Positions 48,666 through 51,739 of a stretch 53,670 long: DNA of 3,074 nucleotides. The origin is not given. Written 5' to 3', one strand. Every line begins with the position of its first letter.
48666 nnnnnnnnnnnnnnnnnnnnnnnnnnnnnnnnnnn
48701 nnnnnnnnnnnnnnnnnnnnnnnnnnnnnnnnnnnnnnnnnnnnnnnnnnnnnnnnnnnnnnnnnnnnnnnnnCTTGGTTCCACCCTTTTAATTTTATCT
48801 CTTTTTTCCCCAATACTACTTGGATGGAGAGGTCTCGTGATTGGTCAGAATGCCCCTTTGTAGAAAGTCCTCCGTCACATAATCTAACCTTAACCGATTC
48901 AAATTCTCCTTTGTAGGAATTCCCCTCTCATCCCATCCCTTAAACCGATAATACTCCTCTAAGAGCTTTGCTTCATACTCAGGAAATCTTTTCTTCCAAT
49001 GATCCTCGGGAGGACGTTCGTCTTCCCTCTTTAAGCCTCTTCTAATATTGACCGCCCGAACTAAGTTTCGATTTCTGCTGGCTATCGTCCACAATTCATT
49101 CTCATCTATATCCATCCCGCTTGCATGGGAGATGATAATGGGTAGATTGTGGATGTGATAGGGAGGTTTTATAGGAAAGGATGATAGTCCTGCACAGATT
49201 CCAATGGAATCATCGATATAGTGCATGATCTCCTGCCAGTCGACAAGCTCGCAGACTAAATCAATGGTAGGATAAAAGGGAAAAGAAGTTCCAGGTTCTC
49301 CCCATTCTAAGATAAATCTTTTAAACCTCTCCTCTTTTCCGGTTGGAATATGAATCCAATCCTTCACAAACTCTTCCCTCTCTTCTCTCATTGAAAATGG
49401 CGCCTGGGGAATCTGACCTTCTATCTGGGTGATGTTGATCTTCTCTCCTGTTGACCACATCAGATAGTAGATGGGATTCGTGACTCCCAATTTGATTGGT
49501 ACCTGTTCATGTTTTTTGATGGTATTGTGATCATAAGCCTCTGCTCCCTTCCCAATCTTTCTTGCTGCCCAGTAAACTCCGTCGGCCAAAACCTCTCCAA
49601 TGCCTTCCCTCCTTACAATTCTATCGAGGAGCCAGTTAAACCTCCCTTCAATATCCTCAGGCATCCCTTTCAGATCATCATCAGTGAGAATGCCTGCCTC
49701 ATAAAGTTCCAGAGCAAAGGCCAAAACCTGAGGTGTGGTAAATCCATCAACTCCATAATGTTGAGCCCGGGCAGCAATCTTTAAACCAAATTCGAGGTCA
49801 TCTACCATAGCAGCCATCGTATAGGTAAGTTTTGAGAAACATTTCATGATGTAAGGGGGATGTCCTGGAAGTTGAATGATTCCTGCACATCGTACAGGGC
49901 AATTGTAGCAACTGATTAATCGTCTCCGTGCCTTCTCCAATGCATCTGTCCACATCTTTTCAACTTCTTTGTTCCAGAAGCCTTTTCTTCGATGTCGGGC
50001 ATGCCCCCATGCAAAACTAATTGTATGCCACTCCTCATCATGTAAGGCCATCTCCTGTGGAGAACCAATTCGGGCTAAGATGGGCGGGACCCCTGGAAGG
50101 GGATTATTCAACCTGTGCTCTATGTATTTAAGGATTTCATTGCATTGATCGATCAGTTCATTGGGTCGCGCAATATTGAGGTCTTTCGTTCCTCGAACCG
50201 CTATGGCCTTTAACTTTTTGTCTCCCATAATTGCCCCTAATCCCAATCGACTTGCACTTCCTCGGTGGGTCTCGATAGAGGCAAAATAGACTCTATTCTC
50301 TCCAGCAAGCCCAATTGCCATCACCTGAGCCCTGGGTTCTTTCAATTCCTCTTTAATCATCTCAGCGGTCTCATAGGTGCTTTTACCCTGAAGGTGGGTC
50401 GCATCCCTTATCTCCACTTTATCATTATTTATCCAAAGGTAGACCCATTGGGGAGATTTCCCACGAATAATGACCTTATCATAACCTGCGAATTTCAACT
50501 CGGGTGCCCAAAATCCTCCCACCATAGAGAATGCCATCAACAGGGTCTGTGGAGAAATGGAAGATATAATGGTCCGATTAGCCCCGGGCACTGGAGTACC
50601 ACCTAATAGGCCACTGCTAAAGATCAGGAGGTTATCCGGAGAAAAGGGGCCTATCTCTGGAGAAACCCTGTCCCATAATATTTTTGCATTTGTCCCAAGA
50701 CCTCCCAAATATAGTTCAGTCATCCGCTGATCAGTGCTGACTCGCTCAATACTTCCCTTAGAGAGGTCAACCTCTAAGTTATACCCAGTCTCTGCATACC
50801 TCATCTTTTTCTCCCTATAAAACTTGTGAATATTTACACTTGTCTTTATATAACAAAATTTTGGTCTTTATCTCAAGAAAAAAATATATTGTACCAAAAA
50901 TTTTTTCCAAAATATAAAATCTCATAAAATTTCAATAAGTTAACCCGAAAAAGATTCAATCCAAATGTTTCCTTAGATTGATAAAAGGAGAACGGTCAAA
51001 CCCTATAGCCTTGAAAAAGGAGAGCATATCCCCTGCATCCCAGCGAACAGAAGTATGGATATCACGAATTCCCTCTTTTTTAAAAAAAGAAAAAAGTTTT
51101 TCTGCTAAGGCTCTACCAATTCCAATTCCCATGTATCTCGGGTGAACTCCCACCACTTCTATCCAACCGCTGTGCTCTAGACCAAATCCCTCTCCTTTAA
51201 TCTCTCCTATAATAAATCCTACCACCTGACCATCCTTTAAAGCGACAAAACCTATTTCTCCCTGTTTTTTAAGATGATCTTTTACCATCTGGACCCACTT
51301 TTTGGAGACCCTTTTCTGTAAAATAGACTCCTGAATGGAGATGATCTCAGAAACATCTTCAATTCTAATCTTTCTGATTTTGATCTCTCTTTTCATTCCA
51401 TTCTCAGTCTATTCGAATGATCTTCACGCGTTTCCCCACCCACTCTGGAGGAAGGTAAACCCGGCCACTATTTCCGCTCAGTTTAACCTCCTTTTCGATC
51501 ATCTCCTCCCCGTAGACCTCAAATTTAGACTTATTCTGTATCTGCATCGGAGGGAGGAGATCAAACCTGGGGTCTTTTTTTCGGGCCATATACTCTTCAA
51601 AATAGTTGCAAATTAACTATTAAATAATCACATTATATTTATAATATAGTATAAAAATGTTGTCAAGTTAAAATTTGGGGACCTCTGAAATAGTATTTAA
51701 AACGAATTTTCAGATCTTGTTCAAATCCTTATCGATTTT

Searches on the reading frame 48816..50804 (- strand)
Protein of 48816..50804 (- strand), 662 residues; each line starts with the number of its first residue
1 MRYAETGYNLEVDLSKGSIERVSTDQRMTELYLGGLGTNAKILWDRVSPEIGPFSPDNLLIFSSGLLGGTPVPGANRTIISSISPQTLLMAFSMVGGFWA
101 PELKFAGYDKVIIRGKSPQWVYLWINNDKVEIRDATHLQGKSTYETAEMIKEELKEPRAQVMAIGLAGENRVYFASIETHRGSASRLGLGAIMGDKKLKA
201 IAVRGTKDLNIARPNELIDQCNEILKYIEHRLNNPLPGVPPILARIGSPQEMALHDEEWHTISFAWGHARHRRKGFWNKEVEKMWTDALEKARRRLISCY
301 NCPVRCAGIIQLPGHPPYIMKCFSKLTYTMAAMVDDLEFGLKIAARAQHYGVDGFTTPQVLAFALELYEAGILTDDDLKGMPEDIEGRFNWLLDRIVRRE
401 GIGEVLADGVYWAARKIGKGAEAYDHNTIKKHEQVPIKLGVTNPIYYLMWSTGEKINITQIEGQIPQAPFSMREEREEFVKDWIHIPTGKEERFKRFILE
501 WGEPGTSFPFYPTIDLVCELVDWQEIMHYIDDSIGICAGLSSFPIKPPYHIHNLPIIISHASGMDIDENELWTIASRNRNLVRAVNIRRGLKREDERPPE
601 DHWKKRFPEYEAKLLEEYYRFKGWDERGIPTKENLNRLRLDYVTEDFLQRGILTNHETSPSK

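Call 4: search_protein_families(library=pfam, proteins=[window:48816-50804:-])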
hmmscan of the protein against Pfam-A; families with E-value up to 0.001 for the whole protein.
window:48816-50804:- (662 aa): 2 families
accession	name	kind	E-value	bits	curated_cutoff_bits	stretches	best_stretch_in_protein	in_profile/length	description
PF02730.20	AFOR_N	-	4.1e-70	236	29.8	1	10-206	4-199/199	Aldehyde ferredoxin oxidoreductase, N-terminal domain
PF01314.23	AFOR_C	-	2.5e-57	195.2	27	1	242-640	19-385/385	Aldehyde ferredoxin oxidoreductase, domains 2 & 3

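Call 6: search_protein_families(library=ncbifam, proteins=[window:48816-50804:-], max_evalue=0.00001)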
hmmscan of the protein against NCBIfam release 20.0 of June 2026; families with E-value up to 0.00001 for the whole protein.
window:48816-50804:- (662 aa): 2 families
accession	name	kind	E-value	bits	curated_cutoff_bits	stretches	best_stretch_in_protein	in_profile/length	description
NF007354.0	PRK09849.1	equivalog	3.5e-64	217.6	868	1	6-321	9-332/703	aldehyde ferredoxin oxidoreductase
NF040818.1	GAPOR_Arch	equivalog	9.4e-06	24.2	1300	0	45-133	37-126/654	glyceraldehyde-3-phosphate:ferredoxin oxidoreductase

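Call 7: search_solved_structures(query=window:48816-50804:-, max_evalue=1e-10)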
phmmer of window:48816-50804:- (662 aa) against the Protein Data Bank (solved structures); distinct sequences matched with E-value up to 1e-10: 9.
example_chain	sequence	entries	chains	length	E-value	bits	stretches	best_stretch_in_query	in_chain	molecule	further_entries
4z3w_A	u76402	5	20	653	0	1012.2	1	1-654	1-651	Benzoyl-CoA reductase, putative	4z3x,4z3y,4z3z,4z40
1aor_A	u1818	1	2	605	7.5e-57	195.9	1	3-419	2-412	ALDEHYDE FERREDOXIN OXIDOREDUCTASE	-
9mqx_D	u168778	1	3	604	3.8e-56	193.6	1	10-419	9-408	Aldehyde:ferredoxin oxidoreductase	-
8c0z_A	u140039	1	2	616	4.4e-51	176.9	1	10-376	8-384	Aldehyde:ferredoxin oxidoreductase,tungsten-containing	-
9g7j_A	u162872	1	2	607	1.9e-50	174.8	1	5-435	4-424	Aldehyde ferredoxin oxidoreductase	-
1b25_A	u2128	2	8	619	1.7e-47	165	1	6-419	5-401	PROTEIN (FORMALDEHYDE FERREDOXIN OXIDOREDUCTASE) | FORMALDEHYDE FERREDOXIN OXIDOREDUCTASE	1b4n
6x6u_A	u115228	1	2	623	7.5e-42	146.4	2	3-209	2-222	Formaldehyde:ferredoxin oxidoreductase wor5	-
6x1o_A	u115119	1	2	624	7.5e-42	146.4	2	3-209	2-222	Formaldehyde:ferredoxin oxidoreductase wor5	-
9q1t_A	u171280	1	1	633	3.6e-31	111.1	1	11-206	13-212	Tungsten-dependent aldehyde oxidoreductase WOR83 from Haloferax volcanii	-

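Call 26: find_related_loci(query=window:48816-50804:-, collection=genome_contigs, flank=10000)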
Query window:48816-50804:- (662 aa) in genome_contigs; peptide patterns used: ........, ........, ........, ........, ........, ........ (x = any residue, [..] = any of these).
599 stretches matched a pattern (row limit reached: there are more); 557 encode a relative of the query (tblastn E <= 1e-3); the best 80 are kept; 80 distinct loci.
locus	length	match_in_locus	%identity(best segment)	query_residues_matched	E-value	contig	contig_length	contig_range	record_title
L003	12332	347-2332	91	1-662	0e+0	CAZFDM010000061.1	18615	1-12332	MAG TPA_asm: uncultured Syntrophaceae bacterium isolate SRP231805_co4_41 genome assembly, contig: k141_439096, whole gen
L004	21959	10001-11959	91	1-653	0e+0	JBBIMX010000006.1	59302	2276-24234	MAG: Deltaproteobacteria bacterium isolate BQF270218_bin_242 NODE_87_length_59302_cov_6.154573, whole genome shotgun seq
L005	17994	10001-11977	90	1-659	0e+0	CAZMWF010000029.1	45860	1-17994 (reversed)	MAG TPA_asm: uncultured Syntrophaceae bacterium isolate SRP231805_co4_160 genome assembly, contig: k141_324089, whole ge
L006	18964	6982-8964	89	1-661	0e+0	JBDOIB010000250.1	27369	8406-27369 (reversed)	MAG: Thermodesulfobacteriota bacterium isolate TC202112_Ori_Bins020 k147_452546, whole genome shotgun sequence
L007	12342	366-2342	89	1-659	0e+0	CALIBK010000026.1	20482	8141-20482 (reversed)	MAG: uncultured bacterium isolate S1_Bin_MAXBIN__233_1 genome assembly, contig: c_000002026651, whole genome shotgun seq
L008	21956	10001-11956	79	1-653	0e+0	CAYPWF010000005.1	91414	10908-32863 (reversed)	MAG TPA_asm: uncultured Desulfarculaceae bacterium isolate binchicken_co274_493 genome assembly, contig: NODE_614_length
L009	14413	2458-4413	78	1-653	0e+0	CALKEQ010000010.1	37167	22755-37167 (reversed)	MAG: uncultured bacterium isolate S1_Bin_METABAT__4_1 genome assembly, contig: c_000002480148, whole genome shotgun sequ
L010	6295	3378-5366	73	1-662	0e+0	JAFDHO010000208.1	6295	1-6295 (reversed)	MAG: Deltaproteobacteria bacterium isolate Meg22_1214_Bin_272 Meg22_1214_Bin_272_scaffold_50958, whole genome shotgun se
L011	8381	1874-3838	74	1-653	0e+0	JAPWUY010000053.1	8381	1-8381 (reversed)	MAG: Thermodesulfobacteriota bacterium isolate RSWS15 scaffold_1933_c1, whole genome shotgun sequence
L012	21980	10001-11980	74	1-662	0e+0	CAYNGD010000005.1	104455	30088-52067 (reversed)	MAG TPA_asm: uncultured Dehalococcoidales bacterium isolate binchicken_co178_75 genome assembly, contig: NODE_388_length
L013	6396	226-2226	72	1-660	0e+0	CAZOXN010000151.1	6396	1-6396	MAG TPA_asm: uncultured Desulfarculaceae bacterium isolate binchicken_co274_510 genome assembly, contig: NODE_28628_leng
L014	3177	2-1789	80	62-658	0e+0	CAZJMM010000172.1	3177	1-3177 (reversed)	MAG TPA_asm: uncultured Dehalococcoidaceae bacterium isolate binchicken_co10_219 genome assembly, contig: NODE_44517_len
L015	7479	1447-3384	75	1-652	0e+0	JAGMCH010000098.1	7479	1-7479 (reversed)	MAG: Dehalococcoidales bacterium isolate RS_16_7 ZL425.bin.7.fa_98, whole genome shotgun sequence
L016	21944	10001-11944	74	1-652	0e+0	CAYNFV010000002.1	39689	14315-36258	MAG TPA_asm: uncultured Dehalococcoidales bacterium isolate binchicken_co89_434 genome assembly, contig: NODE_1360_lengt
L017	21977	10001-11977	73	1-662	0e+0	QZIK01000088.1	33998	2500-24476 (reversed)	MAG: Desulfobacteraceae bacterium isolate SURF_67 Ga0104751_1001889, whole genome shotgun sequence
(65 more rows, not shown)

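Call 58: search_solved_structures(query=window:48816-50804:-, max_evalue=1e-100, show_alignments=1)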
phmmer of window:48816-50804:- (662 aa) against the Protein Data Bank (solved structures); distinct sequences matched with E-value up to 1e-100: 1.
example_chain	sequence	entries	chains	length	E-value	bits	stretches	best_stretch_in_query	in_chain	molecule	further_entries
4z3w_A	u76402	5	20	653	0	1012.2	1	1-654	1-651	Benzoyl-CoA reductase, putative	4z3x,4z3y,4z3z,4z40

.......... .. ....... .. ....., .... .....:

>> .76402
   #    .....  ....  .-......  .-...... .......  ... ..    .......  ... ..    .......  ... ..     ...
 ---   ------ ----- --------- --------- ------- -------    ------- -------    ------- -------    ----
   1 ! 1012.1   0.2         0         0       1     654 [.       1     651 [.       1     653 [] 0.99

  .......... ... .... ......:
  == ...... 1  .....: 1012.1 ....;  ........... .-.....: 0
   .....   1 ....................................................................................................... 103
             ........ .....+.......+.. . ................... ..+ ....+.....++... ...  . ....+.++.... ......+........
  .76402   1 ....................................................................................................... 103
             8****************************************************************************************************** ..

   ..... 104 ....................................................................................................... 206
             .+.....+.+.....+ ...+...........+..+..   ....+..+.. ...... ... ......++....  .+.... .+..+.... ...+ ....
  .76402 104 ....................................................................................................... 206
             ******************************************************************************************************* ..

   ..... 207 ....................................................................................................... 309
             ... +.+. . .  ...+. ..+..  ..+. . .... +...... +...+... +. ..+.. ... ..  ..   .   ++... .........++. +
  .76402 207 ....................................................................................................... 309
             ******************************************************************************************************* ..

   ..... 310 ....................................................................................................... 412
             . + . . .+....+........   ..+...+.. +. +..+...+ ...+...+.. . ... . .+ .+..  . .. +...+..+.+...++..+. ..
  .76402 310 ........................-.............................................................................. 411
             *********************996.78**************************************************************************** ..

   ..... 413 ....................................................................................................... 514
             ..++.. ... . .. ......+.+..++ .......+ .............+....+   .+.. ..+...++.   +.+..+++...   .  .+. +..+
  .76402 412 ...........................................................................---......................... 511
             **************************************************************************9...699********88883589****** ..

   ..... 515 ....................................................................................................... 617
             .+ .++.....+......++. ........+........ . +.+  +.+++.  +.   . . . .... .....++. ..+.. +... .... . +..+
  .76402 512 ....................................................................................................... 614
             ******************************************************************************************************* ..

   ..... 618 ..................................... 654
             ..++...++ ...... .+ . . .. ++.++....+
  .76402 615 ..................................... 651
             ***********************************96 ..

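Call 74: search_protein_families(library=pfam, proteins=[L017:17717-18205:+, L017:18215-20143:+, L017:20140-20748:+], max_evalue=0.00001)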
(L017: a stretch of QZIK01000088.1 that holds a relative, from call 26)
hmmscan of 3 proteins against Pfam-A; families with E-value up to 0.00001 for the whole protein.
L017:17717-18205:+ (162 aa): 1 family
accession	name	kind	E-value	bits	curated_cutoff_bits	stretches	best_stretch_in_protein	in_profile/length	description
PF01257.25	2Fe-2S_thioredx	-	1.1e-49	168.4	24.8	1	18-161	1-144/145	Thioredoxin-like [2Fe-2S] ferredoxin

L017:18215-20143:+ (642 aa): 10 families
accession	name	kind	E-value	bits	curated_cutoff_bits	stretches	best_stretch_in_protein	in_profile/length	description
PF01512.22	Complex1_51K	-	2.4e-44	151.3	31.2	1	179-350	1-149/150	Nuo51 FMN-binding domain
PF10589.14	NADH_4Fe-4S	-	1.7e-33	114.8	23.5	1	461-545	1-85/85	NADH-ubiquinone oxidoreductase-F iron-sulfur binding region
PF00037.32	Fer4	-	3.4e-11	42.9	21.1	1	563-585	2-24/24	4Fe-4S binding domain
PF10531.15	SLBB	-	3.3e-09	36.9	27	1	374-422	2-53/55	SLBB domain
PF13237.11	Fer4_10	-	1.4e-08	35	25.5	1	563-610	3-53/53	4Fe-4S dicluster domain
PF01257.25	2Fe-2S_thioredx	-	8.2e-08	32.7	24.8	1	22-101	62-143/145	Thioredoxin-like [2Fe-2S] ferredoxin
PF14697.11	Fer4_21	-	2.2e-07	31.3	35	1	564-610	3-52/59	4Fe-4S dicluster domain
PF12837.12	Fer4_6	-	4e-07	30.1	25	0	563-584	3-24/24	4Fe-4S binding domain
PF13187.11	Fer4_9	-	8.6e-07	29.3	27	1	568-611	1-49/52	4Fe-4S dicluster domain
PF12797.12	Fer4_2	-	3.6e-06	27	24.5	0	593-610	4-21/22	4Fe-4S binding domain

L017:20140-20748:+ (202 aa): 5 families
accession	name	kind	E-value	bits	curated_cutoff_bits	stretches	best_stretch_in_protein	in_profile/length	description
PF13510.11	Fer2_4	-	6.5e-17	61.8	22.8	1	4-80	4-81/82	2Fe-2S iron-sulfur cluster binding domain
PF12838.12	Fer4_7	-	5.2e-09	36.9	27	1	125-180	2-52/52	4Fe-4S dicluster domain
PF00111.32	Fer2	-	4.4e-08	33.4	21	1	9-54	6-47/77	2Fe-2S iron-sulfur cluster binding domain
PF22117.2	Fer4_Nqo3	-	2.7e-06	27.9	27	1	121-181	7-66/67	NADH-quinone oxidoreductase subunit 3, ferredoxin-like domain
PF13237.11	Fer4_10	-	5.9e-06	26.6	25.5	0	117-135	34-52/53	4Fe-4S dicluster domain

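Call 80: search_protein_families(library=pfam, proteins=[L016:402-3086:+, L016:3086-3571:+, L016:3568-6636:+, L016:6655-7299:+, L016:7315-8199:+, L016:9055-9942:+], max_evalue=0.000001)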
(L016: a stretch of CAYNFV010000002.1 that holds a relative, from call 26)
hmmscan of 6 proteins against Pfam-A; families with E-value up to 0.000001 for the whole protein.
L016:402-3086:+ (894 aa): 8 families
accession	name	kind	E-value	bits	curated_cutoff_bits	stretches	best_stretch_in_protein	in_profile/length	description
PF00384.28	Molybdopterin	-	2.3e-71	241.1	24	1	274-697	1-352/353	Molybdopterin oxidoreductase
PF01568.27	Molydop_binding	-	5.4e-24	84.8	26.8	1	780-886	1-110/110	Molydopterin dinucleotide binding domain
PF13510.11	Fer2_4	-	6.3e-16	58.6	22.8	1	2-78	2-81/82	2Fe-2S iron-sulfur cluster binding domain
PF04879.21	Molybdop_Fe4S4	-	1.8e-15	57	22.7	1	219-270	2-54/55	Molybdopterin oxidoreductase Fe4S4 domain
PF10588.14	NADH-G_4Fe-4S_3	-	2.9e-11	43.1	27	1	85-120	1-36/40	NADH-ubiquinone oxidoreductase-G iron-sulfur binding region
PF00037.32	Fer4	-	3.2e-09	36.7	21.1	0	189-206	6-23/24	4Fe-4S binding domain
PF22117.2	Fer4_Nqo3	-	6.6e-07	29.9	27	0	139-206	2-66/67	NADH-quinone oxidoreductase subunit 3, ferredoxin-like domain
PF12838.12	Fer4_7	-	8.2e-07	29.8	27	1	147-205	1-52/52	4Fe-4S dicluster domain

L016:3086-3571:+ (161 aa): 1 family
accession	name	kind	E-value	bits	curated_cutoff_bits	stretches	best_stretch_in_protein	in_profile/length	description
PF01257.25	2Fe-2S_thioredx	-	2e-49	167.6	24.8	1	15-156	1-142/145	Thioredoxin-like [2Fe-2S] ferredoxin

L016:3568-6636:+ (1022 aa): 8 families
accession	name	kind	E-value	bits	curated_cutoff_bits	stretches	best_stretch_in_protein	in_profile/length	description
PF01512.22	Complex1_51K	-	2.4e-47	161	31.2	1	161-332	1-149/150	Nuo51 FMN-binding domain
PF10589.14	NADH_4Fe-4S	-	1.2e-33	115.2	23.5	1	443-527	1-85/85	NADH-ubiquinone oxidoreductase-F iron-sulfur binding region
PF07992.20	Pyr_redox_2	-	5.4e-33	115.1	26.1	1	637-936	2-291/291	Pyridine nucleotide-disulphide oxidoreductase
PF14691.11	Fer4_20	-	3.8e-25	88.3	25.8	1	534-622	20-111/113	Dihydroprymidine dehydrogenase domain II, 4Fe-4S cluster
PF13738.12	Pyr_redox_3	-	2e-11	44.1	30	1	725-920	128-305/305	Pyridine nucleotide-disulphide oxidoreductase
PF00070.33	Pyr_redox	-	2.8e-08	34.6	22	0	637-668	1-32/82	Pyridine nucleotide-disulphide oxidoreductase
PF13450.12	NAD_binding_8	-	9.9e-08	32.6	21.9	1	640-682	1-44/68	NAD(P)-binding Rossmann-like domain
PF01266.30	DAO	-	1.3e-07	31.9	27.9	0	637-670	1-35/353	FAD dependent oxidoreductase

L016:6655-7299:+ (214 aa): 1 family
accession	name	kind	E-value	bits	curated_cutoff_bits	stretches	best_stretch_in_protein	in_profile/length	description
PF12225.13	DUF5981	-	2.9e-36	123.5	23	1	109-203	1-95/95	Methylene-tetrahydrofolate reductase C terminal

L016:7315-8199:+ (294 aa): 1 family
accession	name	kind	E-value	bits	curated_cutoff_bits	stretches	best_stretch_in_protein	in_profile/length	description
PF02219.23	MTHFR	-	4.2e-43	148.2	24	1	6-292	3-286/287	Methylenetetrahydrofolate reductase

L016:9055-9942:+ (295 aa): 3 families
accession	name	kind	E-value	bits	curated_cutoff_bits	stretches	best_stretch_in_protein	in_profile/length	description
PF20803.2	PaaX_M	-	2.8e-28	98.3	24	1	93-174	2-83/83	PaaX protein central Cas2-like domain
PF08223.16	PaaX_C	-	3.9e-24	85.3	22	1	178-271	1-90/91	PaaX-like protein C-terminal domain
PF07848.18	PaaX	-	2.2e-23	82.7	24.8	1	9-76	3-70/70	PaaX-like protein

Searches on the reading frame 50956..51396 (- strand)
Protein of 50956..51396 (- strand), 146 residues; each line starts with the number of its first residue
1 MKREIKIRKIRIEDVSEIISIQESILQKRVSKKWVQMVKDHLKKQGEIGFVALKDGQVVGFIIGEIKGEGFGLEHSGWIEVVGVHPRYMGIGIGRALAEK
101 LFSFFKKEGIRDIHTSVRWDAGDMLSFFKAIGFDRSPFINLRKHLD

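Call 5: search_protein_families(library=pfam, proteins=[window:50956-51396:-], max_evalue=0.00001)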
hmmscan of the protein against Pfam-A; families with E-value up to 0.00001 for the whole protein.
window:50956-51396:- (146 aa): 3 families
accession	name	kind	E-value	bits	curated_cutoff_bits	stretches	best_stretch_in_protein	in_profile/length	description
PF00583.31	Acetyltransf_1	-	5.9e-13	49.6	20.7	1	19-133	5-116/116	Acetyltransferase (GNAT) family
PF13508.13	Acetyltransf_7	-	2.3e-09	37.9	27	1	48-133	4-82/84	Acetyltransferase (GNAT) domain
PF13673.13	Acetyltransf_10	-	1.3e-06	28.9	23.6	1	36-135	20-109/128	Acetyltransferase (GNAT) domain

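Call 75: search_protein_families(library=ncbifam, proteins=[window:50956-51396:-], max_evalue=1e-10)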
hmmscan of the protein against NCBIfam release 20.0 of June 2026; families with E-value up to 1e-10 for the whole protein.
window:50956-51396:- (146 aa): 1 family
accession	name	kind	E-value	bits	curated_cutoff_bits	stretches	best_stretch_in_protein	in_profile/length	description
NF002959.0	PRK03624.1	equivalog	8.3e-17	61.2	124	1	3-146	5-142/147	GNAT family acetyltransferase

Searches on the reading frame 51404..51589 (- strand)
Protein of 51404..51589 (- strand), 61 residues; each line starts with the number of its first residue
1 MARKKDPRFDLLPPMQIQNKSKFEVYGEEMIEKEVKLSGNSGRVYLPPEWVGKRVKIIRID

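Call 74: search_protein_families(library=pfam, proteins=[window:51404-51589:-], max_evalue=0.00001)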
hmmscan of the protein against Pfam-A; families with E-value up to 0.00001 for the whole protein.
window:51404-51589:- (61 aa): 1 family
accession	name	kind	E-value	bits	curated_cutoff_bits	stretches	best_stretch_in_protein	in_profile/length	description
PF09853.14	DUF2080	-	1.1e-06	28.7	21.5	1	30-58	17-45/50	Putative transposon-encoded protein (DUF2080)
